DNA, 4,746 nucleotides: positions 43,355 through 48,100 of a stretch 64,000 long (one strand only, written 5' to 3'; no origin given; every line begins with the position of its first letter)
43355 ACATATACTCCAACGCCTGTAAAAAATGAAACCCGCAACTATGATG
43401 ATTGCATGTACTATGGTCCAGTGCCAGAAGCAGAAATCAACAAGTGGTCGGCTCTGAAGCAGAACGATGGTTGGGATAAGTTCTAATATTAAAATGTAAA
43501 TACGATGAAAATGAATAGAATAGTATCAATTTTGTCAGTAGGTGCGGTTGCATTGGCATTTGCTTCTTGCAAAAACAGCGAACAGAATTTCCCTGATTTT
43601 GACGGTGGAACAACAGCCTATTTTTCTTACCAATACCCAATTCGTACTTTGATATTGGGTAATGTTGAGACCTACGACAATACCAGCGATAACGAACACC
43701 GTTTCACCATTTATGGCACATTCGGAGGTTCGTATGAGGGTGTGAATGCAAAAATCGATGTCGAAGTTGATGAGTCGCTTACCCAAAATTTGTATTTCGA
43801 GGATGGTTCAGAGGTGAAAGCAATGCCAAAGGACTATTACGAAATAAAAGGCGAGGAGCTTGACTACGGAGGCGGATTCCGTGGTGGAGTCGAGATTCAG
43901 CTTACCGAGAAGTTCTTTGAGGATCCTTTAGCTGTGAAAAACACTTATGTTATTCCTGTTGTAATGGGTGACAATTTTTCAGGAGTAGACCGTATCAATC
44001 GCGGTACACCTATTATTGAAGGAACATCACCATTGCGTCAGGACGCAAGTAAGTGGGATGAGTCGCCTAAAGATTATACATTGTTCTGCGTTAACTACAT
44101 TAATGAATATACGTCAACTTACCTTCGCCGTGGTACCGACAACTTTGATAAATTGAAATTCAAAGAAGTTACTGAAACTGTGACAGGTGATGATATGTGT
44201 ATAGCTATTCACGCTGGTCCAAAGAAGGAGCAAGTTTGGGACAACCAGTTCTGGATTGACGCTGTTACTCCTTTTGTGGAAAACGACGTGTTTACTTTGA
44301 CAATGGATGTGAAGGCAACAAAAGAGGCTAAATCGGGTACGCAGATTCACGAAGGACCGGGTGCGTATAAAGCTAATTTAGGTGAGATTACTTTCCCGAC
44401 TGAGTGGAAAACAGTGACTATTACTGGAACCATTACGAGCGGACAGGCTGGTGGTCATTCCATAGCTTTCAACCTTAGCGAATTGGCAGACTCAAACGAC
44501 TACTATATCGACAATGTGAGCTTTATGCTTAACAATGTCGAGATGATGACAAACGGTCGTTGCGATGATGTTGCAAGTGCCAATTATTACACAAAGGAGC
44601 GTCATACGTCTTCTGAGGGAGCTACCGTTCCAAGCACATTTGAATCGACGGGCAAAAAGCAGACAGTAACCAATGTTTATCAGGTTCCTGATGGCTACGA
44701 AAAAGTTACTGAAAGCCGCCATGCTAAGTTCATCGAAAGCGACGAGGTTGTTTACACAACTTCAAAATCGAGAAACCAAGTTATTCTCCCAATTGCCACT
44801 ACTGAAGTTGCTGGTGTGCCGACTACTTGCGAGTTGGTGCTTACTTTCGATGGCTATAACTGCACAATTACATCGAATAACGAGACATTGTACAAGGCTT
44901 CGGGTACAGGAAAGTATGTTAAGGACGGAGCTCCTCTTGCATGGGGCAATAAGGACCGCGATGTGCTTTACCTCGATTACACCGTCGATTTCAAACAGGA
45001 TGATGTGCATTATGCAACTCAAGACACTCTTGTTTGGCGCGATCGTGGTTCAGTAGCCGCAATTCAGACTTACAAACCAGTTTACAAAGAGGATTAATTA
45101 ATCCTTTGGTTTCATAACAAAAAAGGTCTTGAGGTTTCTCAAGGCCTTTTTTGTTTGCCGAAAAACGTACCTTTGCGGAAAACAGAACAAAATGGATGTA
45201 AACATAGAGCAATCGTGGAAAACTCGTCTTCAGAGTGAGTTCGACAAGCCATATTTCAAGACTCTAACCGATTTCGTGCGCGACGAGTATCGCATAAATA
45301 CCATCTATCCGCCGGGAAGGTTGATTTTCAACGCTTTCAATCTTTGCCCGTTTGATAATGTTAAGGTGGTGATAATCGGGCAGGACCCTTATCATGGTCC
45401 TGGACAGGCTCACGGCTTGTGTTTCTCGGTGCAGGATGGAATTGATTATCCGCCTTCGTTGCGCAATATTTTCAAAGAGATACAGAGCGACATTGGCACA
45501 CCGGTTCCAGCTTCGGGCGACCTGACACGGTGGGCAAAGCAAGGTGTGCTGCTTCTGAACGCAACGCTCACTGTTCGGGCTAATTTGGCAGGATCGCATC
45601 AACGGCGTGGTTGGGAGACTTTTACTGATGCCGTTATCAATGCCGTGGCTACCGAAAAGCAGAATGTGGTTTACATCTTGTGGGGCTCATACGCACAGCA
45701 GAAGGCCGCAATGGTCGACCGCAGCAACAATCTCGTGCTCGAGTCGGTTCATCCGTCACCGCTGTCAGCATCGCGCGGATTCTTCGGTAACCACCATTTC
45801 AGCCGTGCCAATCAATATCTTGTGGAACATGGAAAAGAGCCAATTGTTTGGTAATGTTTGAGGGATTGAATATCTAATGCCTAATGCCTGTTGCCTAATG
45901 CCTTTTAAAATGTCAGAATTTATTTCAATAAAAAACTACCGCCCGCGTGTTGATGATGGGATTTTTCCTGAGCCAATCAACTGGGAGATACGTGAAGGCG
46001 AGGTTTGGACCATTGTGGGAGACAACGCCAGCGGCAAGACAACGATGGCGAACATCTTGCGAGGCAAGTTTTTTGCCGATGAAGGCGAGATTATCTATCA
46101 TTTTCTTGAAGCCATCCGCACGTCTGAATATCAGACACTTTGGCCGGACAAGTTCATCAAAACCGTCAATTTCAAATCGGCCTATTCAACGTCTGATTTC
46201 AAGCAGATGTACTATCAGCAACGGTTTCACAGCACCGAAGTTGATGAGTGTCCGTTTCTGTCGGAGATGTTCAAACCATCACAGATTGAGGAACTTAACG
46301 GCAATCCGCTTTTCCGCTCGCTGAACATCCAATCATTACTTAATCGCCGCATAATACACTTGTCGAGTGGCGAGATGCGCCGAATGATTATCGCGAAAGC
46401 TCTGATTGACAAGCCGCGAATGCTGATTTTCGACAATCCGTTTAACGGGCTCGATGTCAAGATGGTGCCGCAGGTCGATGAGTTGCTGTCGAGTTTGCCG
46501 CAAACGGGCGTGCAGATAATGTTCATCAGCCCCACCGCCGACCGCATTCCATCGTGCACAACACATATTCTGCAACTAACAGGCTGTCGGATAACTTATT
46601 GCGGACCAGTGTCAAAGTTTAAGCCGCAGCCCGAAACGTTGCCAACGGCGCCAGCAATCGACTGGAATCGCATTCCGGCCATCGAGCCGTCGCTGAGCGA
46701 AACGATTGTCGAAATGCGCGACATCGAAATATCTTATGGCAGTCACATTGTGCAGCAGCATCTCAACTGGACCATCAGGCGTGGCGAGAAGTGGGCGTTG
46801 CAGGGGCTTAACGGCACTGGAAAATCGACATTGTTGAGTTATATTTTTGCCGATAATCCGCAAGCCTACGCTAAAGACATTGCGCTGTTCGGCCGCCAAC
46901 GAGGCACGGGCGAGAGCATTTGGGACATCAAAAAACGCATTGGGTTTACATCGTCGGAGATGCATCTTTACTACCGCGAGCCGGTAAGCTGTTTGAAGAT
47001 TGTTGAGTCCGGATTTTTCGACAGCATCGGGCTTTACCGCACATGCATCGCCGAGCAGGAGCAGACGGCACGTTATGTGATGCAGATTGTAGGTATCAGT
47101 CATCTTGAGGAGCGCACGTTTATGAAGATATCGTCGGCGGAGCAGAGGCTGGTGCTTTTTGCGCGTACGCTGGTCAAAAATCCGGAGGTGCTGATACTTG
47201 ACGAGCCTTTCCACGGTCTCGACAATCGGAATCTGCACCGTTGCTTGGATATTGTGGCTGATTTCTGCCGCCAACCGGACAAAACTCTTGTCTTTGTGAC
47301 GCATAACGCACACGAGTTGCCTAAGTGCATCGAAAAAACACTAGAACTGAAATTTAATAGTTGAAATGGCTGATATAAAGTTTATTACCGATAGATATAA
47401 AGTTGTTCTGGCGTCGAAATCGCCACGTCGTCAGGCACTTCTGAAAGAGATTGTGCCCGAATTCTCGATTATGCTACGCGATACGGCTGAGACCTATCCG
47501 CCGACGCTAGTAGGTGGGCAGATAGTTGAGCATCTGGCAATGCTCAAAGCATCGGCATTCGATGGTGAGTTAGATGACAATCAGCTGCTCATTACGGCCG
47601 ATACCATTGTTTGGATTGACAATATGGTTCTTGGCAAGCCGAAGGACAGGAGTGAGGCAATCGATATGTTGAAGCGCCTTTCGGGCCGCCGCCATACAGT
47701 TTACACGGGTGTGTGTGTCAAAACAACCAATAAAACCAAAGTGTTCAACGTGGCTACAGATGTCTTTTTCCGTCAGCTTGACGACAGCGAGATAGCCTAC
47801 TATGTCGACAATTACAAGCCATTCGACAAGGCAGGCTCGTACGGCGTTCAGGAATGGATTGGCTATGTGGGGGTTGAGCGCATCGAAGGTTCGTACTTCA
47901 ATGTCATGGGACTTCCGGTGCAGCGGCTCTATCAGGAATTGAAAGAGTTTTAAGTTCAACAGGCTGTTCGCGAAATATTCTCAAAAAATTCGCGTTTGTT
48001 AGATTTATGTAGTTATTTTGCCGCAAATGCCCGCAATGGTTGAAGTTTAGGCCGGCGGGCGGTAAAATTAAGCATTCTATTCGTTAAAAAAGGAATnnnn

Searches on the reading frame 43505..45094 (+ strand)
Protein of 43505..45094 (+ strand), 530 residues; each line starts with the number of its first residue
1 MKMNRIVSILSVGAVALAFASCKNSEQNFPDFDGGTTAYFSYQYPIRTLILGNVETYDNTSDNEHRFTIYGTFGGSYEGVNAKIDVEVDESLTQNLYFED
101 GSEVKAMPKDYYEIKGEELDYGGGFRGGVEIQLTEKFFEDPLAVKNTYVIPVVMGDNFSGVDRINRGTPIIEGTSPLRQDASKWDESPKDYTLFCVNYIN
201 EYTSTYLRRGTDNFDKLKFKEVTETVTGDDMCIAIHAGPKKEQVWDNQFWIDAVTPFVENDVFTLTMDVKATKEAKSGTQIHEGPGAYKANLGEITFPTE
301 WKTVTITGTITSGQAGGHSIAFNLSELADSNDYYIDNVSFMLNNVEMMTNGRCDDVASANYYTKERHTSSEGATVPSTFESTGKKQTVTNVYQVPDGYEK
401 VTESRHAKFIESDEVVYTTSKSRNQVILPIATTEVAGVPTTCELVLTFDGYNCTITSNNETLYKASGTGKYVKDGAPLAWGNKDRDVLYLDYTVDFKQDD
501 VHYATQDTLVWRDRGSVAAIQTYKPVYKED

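Call 65: search_protein_families(library=pfam, proteins=[window:43505-45094:+], max_evalue=0.00001)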
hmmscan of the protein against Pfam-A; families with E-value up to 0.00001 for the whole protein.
window:43505-45094:+ (530 aa): 2 families
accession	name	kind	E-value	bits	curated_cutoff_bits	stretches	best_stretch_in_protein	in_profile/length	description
PF18620.7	DUF5627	-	8.5e-38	129.8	31.3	1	399-515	19-133/133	Domain of unknown function (DUF5627)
PF08522.16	BT_3987-like_N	-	1.4e-15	58.5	25.9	1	37-154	4-113/120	BT_3987-like, N-terminal domain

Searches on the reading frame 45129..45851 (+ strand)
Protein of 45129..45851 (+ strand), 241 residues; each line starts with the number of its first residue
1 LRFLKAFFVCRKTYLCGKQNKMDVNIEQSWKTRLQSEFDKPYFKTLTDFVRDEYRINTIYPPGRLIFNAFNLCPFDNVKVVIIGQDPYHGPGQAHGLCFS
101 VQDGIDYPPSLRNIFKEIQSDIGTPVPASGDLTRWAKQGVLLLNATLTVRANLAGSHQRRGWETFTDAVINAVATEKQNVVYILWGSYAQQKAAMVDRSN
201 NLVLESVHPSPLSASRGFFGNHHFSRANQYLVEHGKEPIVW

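Call 65: search_protein_families(library=pfam, proteins=[window:45129-45851:+], max_evalue=0.00001)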
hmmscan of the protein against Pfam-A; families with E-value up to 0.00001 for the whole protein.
window:45129-45851:+ (241 aa): 1 family
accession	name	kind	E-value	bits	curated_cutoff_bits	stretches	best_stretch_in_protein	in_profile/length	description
PF03167.25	UDG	-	2e-17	64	24.3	1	72-231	3-140/141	Uracil DNA glycosylase superfamily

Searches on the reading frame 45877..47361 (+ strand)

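Call 65: search_protein_families(library=pfam, proteins=[window:45877-47361:+], max_evalue=0.00001)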
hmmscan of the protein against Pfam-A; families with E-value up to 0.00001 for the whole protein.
window:45877-47361:+ (495 aa): 2 families
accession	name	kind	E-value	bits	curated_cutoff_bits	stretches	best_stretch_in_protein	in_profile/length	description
PF00005.33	ABC_tran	-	5e-41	141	25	2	294-445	2-136/137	ABC transporter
PF13304.12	AAA_21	-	8.6e-13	49.4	27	0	413-479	233-301/304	AAA domain, putative AbiEii toxin, Type IV TA system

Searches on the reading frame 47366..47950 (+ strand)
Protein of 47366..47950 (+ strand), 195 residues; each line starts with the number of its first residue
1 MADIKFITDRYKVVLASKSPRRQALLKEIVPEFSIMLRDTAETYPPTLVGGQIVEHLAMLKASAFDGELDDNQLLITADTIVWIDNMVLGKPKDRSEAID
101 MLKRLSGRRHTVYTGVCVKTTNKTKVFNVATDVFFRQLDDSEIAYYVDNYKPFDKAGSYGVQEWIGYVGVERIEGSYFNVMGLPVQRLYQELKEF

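Call 65: search_protein_families(library=pfam, proteins=[window:47366-47950:+], max_evalue=0.00001)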
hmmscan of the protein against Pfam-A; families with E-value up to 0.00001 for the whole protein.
window:47366-47950:+ (195 aa): 1 family
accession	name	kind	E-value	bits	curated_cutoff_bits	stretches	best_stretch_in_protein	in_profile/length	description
PF02545.19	Maf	-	9.5e-61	205.2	27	1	12-195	1-187/187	Maf-like protein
